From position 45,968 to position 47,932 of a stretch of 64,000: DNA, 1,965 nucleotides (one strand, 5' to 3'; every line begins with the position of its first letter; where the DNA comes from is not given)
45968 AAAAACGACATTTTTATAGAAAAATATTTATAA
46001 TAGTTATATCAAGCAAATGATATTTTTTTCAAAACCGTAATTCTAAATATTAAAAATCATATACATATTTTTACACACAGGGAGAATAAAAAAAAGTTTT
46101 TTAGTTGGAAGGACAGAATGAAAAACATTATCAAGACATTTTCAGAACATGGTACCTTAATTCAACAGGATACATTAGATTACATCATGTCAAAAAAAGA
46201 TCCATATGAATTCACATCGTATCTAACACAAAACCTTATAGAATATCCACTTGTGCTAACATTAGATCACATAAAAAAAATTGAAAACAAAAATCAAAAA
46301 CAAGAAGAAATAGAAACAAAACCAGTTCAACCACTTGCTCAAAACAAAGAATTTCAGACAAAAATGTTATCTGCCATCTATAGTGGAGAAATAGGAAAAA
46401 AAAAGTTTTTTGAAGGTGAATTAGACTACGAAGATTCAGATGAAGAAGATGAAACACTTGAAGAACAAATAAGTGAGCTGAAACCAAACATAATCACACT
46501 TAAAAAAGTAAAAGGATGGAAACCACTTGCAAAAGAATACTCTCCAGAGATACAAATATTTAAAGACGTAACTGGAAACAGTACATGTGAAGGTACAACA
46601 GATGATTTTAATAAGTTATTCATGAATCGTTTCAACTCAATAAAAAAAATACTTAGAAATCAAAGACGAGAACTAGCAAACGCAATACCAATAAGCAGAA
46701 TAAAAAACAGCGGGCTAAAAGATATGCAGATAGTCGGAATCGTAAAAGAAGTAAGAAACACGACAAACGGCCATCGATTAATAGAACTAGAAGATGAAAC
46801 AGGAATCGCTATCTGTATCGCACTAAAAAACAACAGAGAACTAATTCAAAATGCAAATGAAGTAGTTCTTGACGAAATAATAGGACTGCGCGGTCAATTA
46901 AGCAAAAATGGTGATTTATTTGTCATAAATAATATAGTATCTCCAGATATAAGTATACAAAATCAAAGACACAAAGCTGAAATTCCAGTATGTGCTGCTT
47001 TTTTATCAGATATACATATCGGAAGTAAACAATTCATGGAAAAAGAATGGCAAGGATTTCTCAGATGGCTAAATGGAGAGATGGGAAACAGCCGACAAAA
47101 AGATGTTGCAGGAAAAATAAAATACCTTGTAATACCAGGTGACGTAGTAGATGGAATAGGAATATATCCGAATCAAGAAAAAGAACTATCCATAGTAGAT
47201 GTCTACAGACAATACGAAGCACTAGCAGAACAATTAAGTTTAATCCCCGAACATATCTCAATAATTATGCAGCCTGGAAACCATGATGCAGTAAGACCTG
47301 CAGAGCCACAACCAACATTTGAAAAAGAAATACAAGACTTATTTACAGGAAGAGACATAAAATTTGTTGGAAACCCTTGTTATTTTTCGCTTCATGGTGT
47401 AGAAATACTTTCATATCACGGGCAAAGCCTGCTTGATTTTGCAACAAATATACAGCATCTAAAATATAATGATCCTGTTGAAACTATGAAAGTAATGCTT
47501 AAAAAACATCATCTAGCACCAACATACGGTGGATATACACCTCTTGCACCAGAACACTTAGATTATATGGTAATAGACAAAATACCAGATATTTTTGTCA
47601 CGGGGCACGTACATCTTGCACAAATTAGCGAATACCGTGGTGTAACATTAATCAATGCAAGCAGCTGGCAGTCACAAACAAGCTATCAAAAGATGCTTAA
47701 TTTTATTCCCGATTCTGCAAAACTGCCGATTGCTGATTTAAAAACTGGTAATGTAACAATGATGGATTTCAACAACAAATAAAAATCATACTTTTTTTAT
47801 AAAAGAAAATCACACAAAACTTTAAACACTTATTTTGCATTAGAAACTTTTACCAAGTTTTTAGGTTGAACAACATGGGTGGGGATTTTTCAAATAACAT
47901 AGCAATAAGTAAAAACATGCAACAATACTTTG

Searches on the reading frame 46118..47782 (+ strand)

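Call 70: search_protein_families(library=pfam, proteins=[window:46118-47782:+], max_evalue=0.0001)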
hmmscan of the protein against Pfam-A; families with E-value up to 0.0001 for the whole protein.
window:46118-47782:+ (554 aa): 2 families
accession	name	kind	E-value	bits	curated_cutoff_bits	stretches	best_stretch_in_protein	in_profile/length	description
PF04042.21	DNA_pol_E_B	-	5.9e-16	59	29.1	1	295-497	3-203/210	DNA polymerase alpha/epsilon subunit B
PF00149.33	Metallophos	-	2e-11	45.2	21.5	1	294-499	4-189/191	Calcineurin-like phosphoesterase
